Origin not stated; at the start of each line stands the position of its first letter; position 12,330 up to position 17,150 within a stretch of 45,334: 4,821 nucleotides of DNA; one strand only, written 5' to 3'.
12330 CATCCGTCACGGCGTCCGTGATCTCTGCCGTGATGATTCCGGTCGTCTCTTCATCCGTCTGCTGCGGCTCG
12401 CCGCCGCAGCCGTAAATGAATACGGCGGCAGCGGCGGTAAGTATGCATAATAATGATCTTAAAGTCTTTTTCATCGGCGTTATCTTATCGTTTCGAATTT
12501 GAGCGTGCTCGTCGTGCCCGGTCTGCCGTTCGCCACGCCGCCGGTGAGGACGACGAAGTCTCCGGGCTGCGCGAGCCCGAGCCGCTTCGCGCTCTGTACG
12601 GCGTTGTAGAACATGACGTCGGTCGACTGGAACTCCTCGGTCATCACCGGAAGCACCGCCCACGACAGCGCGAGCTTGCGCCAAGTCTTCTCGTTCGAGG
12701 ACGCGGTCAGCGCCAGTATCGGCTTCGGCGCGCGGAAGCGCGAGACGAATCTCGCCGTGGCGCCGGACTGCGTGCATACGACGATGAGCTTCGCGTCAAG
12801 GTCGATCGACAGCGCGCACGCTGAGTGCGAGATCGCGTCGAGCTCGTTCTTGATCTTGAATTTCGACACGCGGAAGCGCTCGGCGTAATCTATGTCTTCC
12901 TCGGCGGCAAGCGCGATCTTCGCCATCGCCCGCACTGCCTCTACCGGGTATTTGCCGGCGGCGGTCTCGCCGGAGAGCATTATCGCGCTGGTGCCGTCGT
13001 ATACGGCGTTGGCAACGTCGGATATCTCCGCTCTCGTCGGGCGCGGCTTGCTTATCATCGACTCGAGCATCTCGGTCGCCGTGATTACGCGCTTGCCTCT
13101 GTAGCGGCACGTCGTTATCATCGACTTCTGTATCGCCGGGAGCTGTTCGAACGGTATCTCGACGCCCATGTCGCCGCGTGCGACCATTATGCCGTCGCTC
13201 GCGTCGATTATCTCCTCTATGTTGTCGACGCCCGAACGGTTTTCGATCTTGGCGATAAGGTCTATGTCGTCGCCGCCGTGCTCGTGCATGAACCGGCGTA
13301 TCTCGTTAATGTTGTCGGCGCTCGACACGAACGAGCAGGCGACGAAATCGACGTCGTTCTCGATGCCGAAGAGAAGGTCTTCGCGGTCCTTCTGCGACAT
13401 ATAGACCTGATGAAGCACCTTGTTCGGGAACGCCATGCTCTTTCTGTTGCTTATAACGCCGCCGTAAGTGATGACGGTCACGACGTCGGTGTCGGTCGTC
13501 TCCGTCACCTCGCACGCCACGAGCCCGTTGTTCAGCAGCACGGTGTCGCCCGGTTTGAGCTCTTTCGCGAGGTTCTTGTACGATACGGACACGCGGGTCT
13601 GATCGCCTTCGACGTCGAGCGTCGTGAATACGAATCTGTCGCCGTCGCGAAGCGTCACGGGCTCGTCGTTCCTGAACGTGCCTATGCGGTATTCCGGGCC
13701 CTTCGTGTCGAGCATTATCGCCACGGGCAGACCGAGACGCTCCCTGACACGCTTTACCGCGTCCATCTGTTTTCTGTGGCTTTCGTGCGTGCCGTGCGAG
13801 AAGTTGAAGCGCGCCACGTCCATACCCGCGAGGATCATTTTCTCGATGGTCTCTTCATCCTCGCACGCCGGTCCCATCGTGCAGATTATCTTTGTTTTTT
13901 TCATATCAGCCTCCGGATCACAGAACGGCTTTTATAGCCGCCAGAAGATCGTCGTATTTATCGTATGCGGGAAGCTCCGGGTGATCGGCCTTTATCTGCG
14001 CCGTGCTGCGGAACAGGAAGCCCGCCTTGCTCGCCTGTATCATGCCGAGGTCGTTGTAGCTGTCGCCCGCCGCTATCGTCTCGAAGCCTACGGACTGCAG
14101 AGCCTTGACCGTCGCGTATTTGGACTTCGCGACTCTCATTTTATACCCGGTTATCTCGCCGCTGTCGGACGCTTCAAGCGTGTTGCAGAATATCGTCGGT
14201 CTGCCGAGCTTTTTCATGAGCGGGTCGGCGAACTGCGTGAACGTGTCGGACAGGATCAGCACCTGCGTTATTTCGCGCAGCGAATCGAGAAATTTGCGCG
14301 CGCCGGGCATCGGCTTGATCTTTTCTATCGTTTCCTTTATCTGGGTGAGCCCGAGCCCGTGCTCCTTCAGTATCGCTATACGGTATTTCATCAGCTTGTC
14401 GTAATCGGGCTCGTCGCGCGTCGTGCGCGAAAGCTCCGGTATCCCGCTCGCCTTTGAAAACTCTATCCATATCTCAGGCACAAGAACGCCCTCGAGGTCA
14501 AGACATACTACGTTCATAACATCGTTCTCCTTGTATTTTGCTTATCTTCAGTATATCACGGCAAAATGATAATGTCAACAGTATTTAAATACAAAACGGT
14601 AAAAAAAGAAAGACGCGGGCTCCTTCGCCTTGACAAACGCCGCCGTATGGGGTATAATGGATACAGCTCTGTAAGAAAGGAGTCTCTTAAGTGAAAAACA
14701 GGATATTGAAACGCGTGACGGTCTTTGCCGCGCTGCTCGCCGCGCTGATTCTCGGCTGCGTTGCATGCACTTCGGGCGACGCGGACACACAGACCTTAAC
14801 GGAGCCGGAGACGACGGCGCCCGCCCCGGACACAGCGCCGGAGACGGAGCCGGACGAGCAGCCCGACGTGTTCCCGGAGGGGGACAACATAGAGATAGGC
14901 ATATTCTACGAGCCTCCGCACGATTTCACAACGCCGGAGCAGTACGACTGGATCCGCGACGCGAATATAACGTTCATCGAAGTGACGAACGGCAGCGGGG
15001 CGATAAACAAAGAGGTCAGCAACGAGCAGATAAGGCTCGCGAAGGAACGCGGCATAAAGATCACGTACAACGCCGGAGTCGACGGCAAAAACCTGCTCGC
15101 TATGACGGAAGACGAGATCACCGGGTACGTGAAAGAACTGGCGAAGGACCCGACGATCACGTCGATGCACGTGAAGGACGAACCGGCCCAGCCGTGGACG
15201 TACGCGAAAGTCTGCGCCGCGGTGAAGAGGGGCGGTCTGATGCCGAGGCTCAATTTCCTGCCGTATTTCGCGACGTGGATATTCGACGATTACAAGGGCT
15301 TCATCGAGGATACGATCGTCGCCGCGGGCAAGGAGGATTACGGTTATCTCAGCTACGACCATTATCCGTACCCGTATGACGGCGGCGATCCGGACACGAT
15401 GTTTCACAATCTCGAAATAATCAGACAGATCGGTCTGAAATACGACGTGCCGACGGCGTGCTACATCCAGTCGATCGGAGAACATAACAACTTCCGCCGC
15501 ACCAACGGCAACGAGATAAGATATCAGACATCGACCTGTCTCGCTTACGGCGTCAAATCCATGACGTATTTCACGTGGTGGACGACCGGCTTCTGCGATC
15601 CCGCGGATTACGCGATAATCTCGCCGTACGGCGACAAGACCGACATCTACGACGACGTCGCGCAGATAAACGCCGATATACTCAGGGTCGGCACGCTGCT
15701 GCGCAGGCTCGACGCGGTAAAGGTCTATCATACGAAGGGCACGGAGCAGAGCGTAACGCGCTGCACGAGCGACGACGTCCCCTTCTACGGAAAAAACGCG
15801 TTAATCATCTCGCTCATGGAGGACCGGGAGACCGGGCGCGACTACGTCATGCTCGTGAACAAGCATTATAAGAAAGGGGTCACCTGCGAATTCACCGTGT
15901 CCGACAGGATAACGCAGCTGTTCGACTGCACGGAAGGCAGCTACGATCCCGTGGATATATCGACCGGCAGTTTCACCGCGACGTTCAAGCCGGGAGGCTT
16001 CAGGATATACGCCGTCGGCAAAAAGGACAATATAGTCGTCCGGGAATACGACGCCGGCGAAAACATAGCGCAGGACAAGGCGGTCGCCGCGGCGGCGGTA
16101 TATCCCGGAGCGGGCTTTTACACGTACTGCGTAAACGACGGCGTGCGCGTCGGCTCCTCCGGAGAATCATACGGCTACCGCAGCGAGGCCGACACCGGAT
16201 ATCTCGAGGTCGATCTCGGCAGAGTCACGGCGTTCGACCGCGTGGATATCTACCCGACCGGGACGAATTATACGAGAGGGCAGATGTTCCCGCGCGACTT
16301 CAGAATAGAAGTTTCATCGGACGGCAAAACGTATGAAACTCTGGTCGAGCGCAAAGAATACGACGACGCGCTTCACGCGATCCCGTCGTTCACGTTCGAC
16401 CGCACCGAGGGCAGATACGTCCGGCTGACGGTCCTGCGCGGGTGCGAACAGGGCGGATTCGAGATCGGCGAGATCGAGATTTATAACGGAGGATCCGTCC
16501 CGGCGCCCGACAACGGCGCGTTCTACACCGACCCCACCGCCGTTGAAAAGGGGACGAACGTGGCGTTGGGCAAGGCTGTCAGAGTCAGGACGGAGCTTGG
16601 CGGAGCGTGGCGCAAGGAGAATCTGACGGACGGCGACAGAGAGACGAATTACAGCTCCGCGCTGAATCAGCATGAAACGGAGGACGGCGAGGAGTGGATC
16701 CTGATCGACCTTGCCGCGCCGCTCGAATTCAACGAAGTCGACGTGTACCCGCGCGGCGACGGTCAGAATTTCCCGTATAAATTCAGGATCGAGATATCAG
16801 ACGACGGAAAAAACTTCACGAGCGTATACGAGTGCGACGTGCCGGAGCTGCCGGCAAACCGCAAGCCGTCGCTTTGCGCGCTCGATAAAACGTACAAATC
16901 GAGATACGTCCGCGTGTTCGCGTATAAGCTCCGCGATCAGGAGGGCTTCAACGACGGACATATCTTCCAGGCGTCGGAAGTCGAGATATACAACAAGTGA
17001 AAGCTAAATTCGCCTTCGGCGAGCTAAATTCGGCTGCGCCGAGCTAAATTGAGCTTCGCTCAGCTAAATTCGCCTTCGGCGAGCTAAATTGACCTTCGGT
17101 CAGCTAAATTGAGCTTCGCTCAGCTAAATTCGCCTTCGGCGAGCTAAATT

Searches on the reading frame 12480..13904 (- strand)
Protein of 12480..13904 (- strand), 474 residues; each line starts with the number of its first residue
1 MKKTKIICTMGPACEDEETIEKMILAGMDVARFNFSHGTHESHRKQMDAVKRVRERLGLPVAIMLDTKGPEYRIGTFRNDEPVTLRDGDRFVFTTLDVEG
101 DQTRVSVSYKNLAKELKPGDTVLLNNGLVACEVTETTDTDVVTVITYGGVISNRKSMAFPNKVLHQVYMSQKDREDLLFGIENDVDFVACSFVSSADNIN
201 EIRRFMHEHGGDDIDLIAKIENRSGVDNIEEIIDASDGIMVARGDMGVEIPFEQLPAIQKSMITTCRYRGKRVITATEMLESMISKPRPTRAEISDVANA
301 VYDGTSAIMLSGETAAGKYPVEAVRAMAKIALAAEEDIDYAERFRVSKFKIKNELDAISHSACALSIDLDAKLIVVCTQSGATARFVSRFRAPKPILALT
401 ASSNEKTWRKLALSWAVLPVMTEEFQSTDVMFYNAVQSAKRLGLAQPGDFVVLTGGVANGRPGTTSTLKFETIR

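Call 17: search_protein_families(library=pfam, proteins=[window:12480-13904:-])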
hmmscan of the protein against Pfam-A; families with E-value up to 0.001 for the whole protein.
window:12480-13904:- (474 aa): 3 families
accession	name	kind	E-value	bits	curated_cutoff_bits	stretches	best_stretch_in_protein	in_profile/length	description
PF00224.27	PK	-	3.1e-122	408.2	30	1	1-324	1-328/328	Pyruvate kinase, barrel domain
PF02887.21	PK_C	-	1.8e-33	115.5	28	1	356-469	1-112/114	Pyruvate kinase, alpha/beta domain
PF17758.7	Prot_ATP_ID_OB_N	-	0.00017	21.7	23.4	1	98-138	19-59/62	Proteasomal ATPase OB N-terminal domain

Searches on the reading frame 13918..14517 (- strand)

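Call 17: search_protein_families(library=pfam, proteins=[window:13918-14517:-])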
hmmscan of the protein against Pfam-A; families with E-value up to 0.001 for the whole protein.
window:13918-14517:- (199 aa): 2 families
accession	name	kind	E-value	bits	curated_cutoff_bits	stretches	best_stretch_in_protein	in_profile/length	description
PF00702.32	Hydrolase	-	2.9e-11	44.6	26.4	1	3-162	3-189/191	haloacid dehalogenase-like hydrolase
PF12710.13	HAD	-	2.9e-08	34.8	27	1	65-160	81-188/189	haloacid dehalogenase-like hydrolase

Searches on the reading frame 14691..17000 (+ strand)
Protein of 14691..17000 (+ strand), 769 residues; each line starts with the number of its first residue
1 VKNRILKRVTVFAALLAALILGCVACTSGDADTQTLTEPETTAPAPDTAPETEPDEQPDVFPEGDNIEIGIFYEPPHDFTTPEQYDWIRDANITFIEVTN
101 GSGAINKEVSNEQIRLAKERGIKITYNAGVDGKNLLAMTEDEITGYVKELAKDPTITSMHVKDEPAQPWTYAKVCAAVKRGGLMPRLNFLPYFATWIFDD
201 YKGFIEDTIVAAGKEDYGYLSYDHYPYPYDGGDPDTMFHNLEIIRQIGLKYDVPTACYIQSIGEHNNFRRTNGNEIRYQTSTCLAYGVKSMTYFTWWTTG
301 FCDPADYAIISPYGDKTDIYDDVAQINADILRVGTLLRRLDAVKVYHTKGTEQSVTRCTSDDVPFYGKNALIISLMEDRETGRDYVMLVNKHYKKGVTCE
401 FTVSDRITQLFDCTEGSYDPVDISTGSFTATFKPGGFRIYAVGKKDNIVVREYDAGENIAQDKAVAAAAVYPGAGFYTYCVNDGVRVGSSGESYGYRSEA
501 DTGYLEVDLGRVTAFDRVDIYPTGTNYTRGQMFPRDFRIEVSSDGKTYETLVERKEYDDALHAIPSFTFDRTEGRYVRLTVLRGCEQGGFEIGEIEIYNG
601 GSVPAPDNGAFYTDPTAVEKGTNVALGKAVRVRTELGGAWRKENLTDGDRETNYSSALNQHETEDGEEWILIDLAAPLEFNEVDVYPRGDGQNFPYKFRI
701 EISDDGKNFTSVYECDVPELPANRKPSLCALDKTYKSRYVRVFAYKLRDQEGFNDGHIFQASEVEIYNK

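Call 17: search_protein_families(library=pfam, proteins=[window:14691-17000:+])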
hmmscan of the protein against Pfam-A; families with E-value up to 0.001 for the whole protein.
window:14691-17000:+ (769 aa): 2 families
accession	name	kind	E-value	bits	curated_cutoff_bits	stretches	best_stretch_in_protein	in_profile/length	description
PF00754.31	F5_F8_type_C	-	3.3e-30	105.3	28.2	2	636-744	8-112/127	F5/8 type C domain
PF22633.2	F5_F8_type_C_2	-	2.3e-25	89.4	27.8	2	492-579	9-91/91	NedA-like, galactose-binding domain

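Call 30: find_homologous_proteins(query=window:14691-17000:+, max_evalue=1e-30)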
Query window:14691-17000:+ (769 aa): 92 proteins with E <= 1e-30 among 8000 candidates.
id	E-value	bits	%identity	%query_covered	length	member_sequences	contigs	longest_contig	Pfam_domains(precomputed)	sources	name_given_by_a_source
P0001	0.0e+0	1757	97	100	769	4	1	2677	PF00754.32,PF22633.4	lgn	-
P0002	0.0e+0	1222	71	95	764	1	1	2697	PF00754.32,PF22633.4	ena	-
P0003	0.0e+0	1190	65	100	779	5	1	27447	PF00754.32,PF22633.4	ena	-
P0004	0.0e+0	1183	67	95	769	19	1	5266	PF00754.32,PF22633.4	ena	-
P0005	0.0e+0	1158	65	100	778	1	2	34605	PF00754.32,PF22633.4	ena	-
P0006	0.0e+0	1145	66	98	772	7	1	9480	PF00754.32,PF22633.4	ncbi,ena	-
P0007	0.0e+0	1126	64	97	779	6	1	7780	PF00754.32,PF22633.4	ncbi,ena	-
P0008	0.0e+0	1123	63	99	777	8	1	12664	PF00754.32,PF22633.4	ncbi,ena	-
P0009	0.0e+0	1092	63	97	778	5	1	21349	PF00754.32,PF22633.4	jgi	jgi:hypothetical protein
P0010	0.0e+0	1086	64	93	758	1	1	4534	PF00754.32,PF22633.4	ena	-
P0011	0.0e+0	1080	64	95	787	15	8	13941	PF00754.32,PF22633.4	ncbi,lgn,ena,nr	ncbi:MAG: discoidin domain-containing protein [Clostridia bacterium]|nr:discoidin domain-containing 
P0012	0.0e+0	1070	61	98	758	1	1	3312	PF00754.32,PF22633.4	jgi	-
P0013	0.0e+0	1067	61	100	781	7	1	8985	PF00754.32,PF22633.4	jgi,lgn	jgi:hypothetical protein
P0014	0.0e+0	1061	60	100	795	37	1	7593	PF00754.32,PF22633.4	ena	-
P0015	0.0e+0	1059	59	100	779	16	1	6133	PF00754.32,PF22633.4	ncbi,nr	ncbi:MAG: discoidin domain-containing protein [Clostridia bacterium]|nr:discoidin domain-containing 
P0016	0.0e+0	1058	60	98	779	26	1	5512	PF00754.32,PF22633.4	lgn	-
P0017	0.0e+0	1041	62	95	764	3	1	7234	PF00754.32,PF22633.4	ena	-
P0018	0.0e+0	1039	60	100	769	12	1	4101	PF00754.32,PF22633.4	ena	-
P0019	0.0e+0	1022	59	96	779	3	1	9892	PF00754.32,PF22633.4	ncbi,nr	ncbi:MAG: discoidin domain-containing protein [Clostridia bacterium]|nr:discoidin domain-containing 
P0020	1.2e-291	987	57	100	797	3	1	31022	PF00754.32,PF22633.4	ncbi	-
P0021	3.7e-290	983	58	96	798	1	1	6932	PF00754.32,PF22633.4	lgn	-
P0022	9.0e-290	981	59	93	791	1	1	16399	PF00754.32,PF22633.4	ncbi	-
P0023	3.4e-288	976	56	100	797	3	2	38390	PF00754.32,PF22633.4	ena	-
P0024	1.6e-287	974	59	96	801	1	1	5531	PF00754.32,PF22633.4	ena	-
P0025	1.0e-286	971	55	100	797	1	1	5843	PF00754.32,PF22633.4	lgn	-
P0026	1.2e-286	971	58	96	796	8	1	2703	PF00754.32,PF22633.4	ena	-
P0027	1.3e-286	971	55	100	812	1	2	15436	PF00754.32,PF22633.4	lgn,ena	-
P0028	1.9e-286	970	55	100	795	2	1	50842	PF00754.32,PF22633.4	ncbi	-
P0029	4.3e-286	969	56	100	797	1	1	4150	PF00754.32,PF22633.4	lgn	-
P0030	6.4e-285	965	58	96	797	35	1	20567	PF00754.32,PF22633.4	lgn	-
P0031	1.3e-284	964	55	100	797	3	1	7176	PF00754.32,PF22633.4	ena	-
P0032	2.0e-284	964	57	96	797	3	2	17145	PF00754.32,PF22633.4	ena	-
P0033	3.7e-284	963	55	100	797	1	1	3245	PF00754.32,PF22633.4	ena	-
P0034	1.0e-283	961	57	96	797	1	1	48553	PF00754.32,PF22633.4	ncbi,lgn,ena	-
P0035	9.2e-283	958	57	96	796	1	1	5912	PF00754.32,PF22633.4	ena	-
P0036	1.5e-282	957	58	96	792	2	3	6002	PF00754.32,PF22633.4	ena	-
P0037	1.6e-282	957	58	97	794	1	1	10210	PF00754.32,PF22633.4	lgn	-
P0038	1.9e-282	957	57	96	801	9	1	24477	PF00754.32,PF22633.4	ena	-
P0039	2.8e-282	957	55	100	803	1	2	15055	PF00754.32,PF22633.4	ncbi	-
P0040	3.1e-282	956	55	100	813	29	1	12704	PF00754.32,PF22633.4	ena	-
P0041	3.2e-282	956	57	96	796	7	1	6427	PF00754.32,PF22633.4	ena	-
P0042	1.5e-281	954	57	96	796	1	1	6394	PF00754.32,PF22633.4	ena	-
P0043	5.3e-281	952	58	96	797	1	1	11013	PF00754.32,PF22633.4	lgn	-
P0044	5.6e-281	952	58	96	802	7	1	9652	PF00754.32,PF22633.4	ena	-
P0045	6.2e-281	952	57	96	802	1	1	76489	PF00754.32,PF22633.4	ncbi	-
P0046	7.0e-281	952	57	95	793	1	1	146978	PF00754.32,PF22633.4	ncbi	-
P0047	9.5e-281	952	55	98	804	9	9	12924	PF00754.32,PF22633.4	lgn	-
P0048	2.0e-280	950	55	100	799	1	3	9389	PF00754.32,PF22633.4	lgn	-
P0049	2.2e-280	950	58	95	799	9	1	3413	PF00754.32,PF22633.4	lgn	-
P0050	2.5e-280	950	56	97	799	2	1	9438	PF00754.32,PF22633.4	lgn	-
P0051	4.5e-280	949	57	96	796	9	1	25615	PF00754.32,PF22633.4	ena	-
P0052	7.8e-280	948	56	96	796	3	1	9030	PF00754.32,PF22633.4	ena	-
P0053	2.4e-279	947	57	96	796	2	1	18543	PF00754.32,PF22633.4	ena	-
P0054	2.5e-279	947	55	100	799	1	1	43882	PF00754.32,PF22633.4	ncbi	-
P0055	2.8e-279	947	57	96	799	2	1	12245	PF00754.32,PF07738.20,PF22633.4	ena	-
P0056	2.1e-278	944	56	96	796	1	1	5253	PF00754.32,PF22633.4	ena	-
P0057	3.0e-278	943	56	96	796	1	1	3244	PF00754.32,PF22633.4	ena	-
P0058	1.5e-277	941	57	96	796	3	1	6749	PF00754.32,PF22633.4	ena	-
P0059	1.6e-277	941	54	100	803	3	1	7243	PF00754.32,PF22633.4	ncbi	-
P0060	1.8e-277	941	56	96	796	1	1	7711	PF00754.32,PF22633.4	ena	-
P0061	1.8e-277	941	55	100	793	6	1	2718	PF00754.32,PF22633.4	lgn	-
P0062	4.2e-277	939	56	96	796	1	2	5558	PF00754.32,PF22633.4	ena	-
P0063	5.5e-277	939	56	96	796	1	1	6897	PF00754.32,PF22633.4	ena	-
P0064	9.0e-277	938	56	96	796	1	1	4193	PF00754.32,PF22633.4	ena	-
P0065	9.4e-277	938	57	96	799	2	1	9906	PF00754.32,PF22633.4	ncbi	-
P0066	1.7e-276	937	55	97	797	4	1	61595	PF00754.32,PF22633.4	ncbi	-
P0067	2.1e-276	937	55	97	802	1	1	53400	PF00754.32,PF22633.4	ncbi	-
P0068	1.4e-274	931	57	93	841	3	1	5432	PF00754.32,PF22633.4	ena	-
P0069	1.2e-273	928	56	97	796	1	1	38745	PF00754.32,PF22633.4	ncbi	-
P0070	8.2e-273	925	53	100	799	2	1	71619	PF00754.32,PF22633.4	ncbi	-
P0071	3.1e-272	923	54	97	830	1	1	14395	PF00754.32,PF22633.4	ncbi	-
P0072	1.2e-271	921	56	97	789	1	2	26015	PF00754.32,PF22633.4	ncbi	-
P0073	1.5e-271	921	55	96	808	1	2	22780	PF00754.32,PF22633.4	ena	-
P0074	1.9e-271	921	56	94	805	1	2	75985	PF00754.32,PF22633.4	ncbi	-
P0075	5.9e-268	909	54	99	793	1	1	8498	PF00754.32,PF22633.4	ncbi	-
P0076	6.2e-267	906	55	96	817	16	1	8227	PF00754.32,PF22633.4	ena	-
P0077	4.0e-260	883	52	99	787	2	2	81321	PF00754.32,PF22633.4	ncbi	-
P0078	1.7e-253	861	49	99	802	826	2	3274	PF00754.32,PF07738.20,PF22633.4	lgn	-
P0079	4.5e-251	853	51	97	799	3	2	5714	PF00754.32,PF22633.4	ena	-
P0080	1.0e-250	852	51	96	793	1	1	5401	PF00754.32,PF07738.20,PF22633.4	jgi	jgi:hypothetical protein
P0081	4.7e-250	850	54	95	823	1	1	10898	PF00754.32,PF22633.4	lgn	-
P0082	2.0e-246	838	51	96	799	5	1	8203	PF00754.32,PF07738.20,PF22633.4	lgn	-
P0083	8.0e-233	793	50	100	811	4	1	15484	PF00754.32,PF22633.4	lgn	-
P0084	8.0e-229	780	49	97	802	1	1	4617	PF00754.32,PF22633.4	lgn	-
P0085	2.8e-226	771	49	93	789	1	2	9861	PF00754.32,PF22633.4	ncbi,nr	ncbi:MAG: discoidin domain-containing protein [Clostridia bacterium]|nr:discoidin domain-containing 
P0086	1.1e-223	763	49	96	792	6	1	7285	PF00754.32,PF22633.4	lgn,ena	-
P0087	1.1e-190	654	56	69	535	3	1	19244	PF00754.32,PF22633.4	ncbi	-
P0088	8.1e-179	614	43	96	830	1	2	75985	PF00754.32,PF22633.4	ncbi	-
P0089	2.0e-178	613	43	97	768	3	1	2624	PF00754.32,PF22633.4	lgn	-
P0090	4.6e-170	585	51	69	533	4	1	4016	PF00754.32,PF07738.20,PF22633.4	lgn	-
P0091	2.9e-74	269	29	91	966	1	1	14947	PF00754.32,PF22633.4,PF02368.25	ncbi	-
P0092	9.6e-73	264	29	92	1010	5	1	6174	PF00754.32,PF22633.4,PF02368.25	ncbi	-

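Call 31: find_encoding_contigs(protein=P0001, flank=3000, max_places=6)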
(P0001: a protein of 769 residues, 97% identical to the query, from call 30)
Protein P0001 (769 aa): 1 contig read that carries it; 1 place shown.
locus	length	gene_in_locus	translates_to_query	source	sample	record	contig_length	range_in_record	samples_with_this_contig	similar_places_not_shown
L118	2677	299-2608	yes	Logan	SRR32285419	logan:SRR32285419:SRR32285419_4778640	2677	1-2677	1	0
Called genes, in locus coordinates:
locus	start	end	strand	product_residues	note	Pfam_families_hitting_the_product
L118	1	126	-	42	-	?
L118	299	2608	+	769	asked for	PF00754:F5_F8_type_C, PF22633:F5_F8_type_C_2, PF00754:F5_F8_type_C, PF22633:F5_F8_type_C_2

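Call 32: find_encoding_contigs(protein=P0003, flank=3000, max_places=4)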
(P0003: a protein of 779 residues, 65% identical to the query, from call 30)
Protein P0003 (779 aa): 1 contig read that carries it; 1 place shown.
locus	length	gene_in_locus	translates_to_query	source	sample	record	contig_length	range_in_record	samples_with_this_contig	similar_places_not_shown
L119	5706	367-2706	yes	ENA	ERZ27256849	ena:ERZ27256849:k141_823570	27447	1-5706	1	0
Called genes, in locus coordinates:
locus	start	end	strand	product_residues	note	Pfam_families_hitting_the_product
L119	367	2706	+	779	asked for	PF00754:F5_F8_type_C, PF22633:F5_F8_type_C_2, PF00754:F5_F8_type_C, PF22633:F5_F8_type_C_2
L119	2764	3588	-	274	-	PF01553:Acyltransferase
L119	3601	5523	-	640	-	PF14871:GHL6, PF08532:Glyco_hydro_42M (weak)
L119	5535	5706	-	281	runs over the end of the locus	PF01370:Epimerase, PF02719:Polysacc_synt_2, PF04321:RmlD_sub_bind (weak), PF16363:GDP_Man_Dehyd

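Call 33: find_encoding_contigs(protein=P0005, flank=3000, max_places=4)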
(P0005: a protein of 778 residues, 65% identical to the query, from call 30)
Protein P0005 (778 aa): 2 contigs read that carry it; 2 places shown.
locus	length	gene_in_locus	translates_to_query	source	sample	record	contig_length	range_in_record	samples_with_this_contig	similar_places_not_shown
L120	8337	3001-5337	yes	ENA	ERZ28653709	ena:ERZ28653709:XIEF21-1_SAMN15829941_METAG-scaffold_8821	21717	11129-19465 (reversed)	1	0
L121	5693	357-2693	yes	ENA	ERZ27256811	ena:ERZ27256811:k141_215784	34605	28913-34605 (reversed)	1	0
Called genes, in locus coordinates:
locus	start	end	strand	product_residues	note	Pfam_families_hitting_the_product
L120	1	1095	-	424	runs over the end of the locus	PF12897:Asp_aminotransf, PF00155:Aminotran_1_2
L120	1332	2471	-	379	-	PF03600:CitMHS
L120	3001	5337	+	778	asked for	PF00754:F5_F8_type_C, PF22633:F5_F8_type_C_2, PF00754:F5_F8_type_C, PF22633:F5_F8_type_C_2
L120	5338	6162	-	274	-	PF01553:Acyltransferase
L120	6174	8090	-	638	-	PF14871:GHL6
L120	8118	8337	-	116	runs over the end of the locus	-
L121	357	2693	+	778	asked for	PF00754:F5_F8_type_C, PF22633:F5_F8_type_C_2, PF00754:F5_F8_type_C, PF22633:F5_F8_type_C_2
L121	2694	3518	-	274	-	PF01553:Acyltransferase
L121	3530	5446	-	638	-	PF14871:GHL6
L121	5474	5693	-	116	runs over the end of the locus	-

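Call 37: find_encoding_contigs(protein=P0002, flank=3000, max_places=4)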
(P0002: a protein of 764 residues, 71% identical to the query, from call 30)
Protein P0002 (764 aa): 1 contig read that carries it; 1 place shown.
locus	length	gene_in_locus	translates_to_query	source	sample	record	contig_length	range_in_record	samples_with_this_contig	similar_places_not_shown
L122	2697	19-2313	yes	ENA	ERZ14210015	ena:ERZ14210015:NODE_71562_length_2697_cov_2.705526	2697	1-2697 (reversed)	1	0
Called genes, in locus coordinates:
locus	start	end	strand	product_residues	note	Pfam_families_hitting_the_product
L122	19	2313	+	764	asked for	PF00754:F5_F8_type_C, PF22633:F5_F8_type_C_2, PF00754:F5_F8_type_C, PF22633:F5_F8_type_C_2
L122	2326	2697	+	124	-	?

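Call 38: find_encoding_contigs(protein=P0004, flank=3000, max_places=4)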
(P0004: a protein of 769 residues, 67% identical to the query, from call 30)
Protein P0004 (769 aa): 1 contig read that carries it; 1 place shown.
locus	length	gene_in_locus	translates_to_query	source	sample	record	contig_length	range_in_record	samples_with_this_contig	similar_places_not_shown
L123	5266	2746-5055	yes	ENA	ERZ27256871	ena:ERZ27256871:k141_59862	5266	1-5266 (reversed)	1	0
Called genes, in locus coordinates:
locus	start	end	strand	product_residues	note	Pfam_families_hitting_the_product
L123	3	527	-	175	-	?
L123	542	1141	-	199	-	PF00702:Hydrolase, PF12710:HAD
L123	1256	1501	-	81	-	-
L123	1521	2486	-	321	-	PF12773:DZR, PF13248:Zn_ribbon_3 (faint), PF13240:Zn_Ribbon_1 (weak)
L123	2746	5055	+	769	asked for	PF00754:F5_F8_type_C, PF22633:F5_F8_type_C_2, PF00754:F5_F8_type_C, PF22633:F5_F8_type_C_2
